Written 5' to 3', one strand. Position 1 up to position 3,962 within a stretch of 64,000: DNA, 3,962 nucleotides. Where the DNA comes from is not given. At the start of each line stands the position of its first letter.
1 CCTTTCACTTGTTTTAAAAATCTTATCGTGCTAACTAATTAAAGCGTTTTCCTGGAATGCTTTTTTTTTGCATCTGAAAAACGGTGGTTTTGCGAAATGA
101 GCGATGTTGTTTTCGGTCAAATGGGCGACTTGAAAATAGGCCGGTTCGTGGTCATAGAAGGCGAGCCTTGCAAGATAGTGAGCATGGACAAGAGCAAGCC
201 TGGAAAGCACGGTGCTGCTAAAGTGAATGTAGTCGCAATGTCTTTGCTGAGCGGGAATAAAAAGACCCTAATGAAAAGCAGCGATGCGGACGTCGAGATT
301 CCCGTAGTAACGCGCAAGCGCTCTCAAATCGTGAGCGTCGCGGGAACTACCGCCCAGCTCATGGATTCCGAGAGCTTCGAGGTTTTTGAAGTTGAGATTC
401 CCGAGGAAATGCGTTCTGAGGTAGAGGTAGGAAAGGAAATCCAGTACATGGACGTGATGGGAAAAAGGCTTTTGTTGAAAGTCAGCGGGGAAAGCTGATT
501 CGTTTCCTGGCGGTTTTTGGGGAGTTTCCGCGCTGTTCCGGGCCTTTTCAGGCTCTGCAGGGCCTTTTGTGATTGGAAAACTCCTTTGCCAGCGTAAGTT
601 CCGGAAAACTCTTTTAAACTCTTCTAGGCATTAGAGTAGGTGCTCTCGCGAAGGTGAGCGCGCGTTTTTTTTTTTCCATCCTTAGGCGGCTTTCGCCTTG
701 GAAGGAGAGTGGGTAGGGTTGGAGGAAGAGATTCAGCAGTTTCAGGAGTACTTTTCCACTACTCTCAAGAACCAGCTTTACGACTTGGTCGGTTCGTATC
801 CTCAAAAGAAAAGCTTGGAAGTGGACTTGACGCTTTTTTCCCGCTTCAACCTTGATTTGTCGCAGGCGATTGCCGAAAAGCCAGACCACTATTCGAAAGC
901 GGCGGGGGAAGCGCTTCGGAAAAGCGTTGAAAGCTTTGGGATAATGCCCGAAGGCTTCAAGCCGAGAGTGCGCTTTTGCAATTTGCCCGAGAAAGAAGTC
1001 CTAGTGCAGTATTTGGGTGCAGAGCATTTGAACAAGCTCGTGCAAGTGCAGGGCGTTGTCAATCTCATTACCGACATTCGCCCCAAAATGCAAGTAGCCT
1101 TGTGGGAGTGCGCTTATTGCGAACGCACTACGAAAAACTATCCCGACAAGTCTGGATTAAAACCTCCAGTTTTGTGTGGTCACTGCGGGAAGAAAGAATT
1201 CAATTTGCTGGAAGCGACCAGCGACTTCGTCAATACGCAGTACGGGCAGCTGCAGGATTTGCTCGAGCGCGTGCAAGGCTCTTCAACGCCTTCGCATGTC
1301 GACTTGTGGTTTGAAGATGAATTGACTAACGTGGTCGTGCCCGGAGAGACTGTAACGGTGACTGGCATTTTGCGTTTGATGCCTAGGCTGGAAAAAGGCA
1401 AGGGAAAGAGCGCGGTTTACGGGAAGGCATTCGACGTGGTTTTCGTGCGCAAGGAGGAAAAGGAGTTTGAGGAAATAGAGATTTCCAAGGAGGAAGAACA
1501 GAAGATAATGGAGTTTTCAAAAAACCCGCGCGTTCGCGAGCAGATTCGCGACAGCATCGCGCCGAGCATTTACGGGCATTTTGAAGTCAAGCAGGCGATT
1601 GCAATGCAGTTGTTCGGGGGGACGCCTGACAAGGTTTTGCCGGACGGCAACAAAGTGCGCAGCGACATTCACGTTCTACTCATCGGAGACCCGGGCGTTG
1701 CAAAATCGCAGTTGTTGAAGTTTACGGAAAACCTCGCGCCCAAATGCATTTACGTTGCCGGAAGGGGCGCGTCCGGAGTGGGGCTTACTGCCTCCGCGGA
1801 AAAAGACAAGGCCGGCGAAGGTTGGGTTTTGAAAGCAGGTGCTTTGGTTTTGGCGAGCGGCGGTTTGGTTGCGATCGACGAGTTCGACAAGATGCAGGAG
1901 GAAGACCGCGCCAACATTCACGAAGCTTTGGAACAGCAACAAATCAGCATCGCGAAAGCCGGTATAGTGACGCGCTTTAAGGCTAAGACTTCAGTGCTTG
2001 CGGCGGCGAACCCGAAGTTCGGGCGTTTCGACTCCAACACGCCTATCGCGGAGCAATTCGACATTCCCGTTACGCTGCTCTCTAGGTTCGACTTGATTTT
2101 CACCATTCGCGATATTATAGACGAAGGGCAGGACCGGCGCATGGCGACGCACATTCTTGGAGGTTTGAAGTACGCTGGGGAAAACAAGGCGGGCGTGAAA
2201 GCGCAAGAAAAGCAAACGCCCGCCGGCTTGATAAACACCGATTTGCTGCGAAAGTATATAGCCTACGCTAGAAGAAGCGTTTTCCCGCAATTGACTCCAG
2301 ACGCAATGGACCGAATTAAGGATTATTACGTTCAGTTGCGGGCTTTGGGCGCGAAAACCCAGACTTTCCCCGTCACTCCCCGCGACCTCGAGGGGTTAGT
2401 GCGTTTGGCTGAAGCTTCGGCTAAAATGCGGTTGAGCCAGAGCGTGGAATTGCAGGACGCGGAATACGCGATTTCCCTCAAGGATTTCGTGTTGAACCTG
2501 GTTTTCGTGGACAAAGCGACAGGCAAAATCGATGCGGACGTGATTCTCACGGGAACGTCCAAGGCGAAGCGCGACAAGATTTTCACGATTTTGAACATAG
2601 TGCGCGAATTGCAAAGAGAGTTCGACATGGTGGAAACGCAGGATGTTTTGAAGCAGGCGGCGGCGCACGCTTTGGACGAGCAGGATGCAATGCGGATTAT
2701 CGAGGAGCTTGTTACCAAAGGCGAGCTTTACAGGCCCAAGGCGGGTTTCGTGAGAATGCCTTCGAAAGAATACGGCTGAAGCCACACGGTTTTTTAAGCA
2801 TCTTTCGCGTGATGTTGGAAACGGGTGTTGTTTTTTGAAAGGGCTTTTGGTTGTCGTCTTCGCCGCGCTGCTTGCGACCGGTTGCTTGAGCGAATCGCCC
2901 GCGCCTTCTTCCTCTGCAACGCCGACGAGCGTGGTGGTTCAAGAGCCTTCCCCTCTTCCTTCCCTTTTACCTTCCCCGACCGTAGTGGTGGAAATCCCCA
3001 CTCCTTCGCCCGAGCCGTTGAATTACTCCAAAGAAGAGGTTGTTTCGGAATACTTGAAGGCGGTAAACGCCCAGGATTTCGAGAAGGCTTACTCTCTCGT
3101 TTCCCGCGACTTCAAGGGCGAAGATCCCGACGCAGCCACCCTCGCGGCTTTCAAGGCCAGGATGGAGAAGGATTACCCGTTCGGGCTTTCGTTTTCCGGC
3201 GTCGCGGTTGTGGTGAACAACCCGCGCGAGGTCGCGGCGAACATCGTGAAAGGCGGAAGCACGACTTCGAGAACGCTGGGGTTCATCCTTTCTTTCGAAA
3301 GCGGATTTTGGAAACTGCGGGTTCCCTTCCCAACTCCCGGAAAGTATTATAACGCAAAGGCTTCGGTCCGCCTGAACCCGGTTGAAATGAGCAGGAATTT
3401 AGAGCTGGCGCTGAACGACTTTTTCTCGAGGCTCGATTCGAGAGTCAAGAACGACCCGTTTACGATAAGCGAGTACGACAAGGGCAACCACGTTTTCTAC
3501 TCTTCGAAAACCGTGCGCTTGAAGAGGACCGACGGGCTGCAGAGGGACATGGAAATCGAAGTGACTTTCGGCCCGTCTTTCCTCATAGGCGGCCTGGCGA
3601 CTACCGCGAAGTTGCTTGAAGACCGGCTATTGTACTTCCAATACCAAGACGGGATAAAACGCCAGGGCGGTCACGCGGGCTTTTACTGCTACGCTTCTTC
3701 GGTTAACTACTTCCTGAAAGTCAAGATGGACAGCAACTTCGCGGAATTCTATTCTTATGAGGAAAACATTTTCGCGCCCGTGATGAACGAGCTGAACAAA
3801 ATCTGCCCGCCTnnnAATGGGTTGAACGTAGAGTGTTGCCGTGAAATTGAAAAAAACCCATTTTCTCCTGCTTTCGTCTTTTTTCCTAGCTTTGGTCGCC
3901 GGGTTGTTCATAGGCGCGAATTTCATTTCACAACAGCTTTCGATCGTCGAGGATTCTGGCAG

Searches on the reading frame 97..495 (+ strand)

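Call 94: search_protein_families(library=pfam, proteins=[window:97-495:+], max_evalue=0.01)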
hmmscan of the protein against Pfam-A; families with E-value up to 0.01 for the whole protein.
window:97-495:+ (133 aa): 2 families
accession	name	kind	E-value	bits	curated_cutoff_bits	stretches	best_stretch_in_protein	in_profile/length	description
PF21485.3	IF5A-like_N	-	1.4e-17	63.7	27.1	1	7-62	6-61/63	Translation initiation factor 5A-like, N-terminal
PF08207.18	EFP_N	-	2.4e-06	27.9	23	1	9-55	2-47/58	Elongation factor P (EF-P) KOW-like domain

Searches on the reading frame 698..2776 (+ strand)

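Call 12: search_protein_families(library=pfam, proteins=[window:698-2776:+], max_evalue=0.001)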
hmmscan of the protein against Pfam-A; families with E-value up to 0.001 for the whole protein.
window:698-2776:+ (693 aa): 6 families
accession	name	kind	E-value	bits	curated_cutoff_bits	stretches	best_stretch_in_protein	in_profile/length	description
PF00493.29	MCM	-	3.4e-90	301.5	23.3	1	267-487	2-221/224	MCM P-loop domain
PF17855.7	MCM_lid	-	6.1e-26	91.2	27.4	1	515-594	1-82/87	MCM AAA-lid domain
PF17207.9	MCM_OB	-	2.1e-24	86.1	24.8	1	105-229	4-126/126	MCM OB domain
PF01078.27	Mg_chelatase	-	5e-08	33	20.3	1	373-439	92-158/207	Magnesium chelatase, subunit ChlI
PF07728.20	AAA_5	-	2.4e-05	24.8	22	1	325-440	1-124/139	AAA domain (dynein-related subfamily)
PF14551.11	MCM_N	-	0.00047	21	24.9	0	36-80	32-76/95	MCM N-terminal domain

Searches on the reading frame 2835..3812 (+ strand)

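Call 12: search_protein_families(library=pfam, proteins=[window:2835-3812:+], max_evalue=0.001)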
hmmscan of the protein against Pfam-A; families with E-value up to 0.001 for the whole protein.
window:2835-3812:+ (326 aa): 0 families

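Call 94: search_protein_families(library=pfam, proteins=[window:2835-3812:+], max_evalue=0.01)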
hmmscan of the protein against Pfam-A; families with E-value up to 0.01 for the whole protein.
window:2835-3812:+ (326 aa): 1 family
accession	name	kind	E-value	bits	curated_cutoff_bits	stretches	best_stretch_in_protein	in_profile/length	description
PF16031.10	TonB_N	-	0.0028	18.7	33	1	22-63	27-74/138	TonB polyproline region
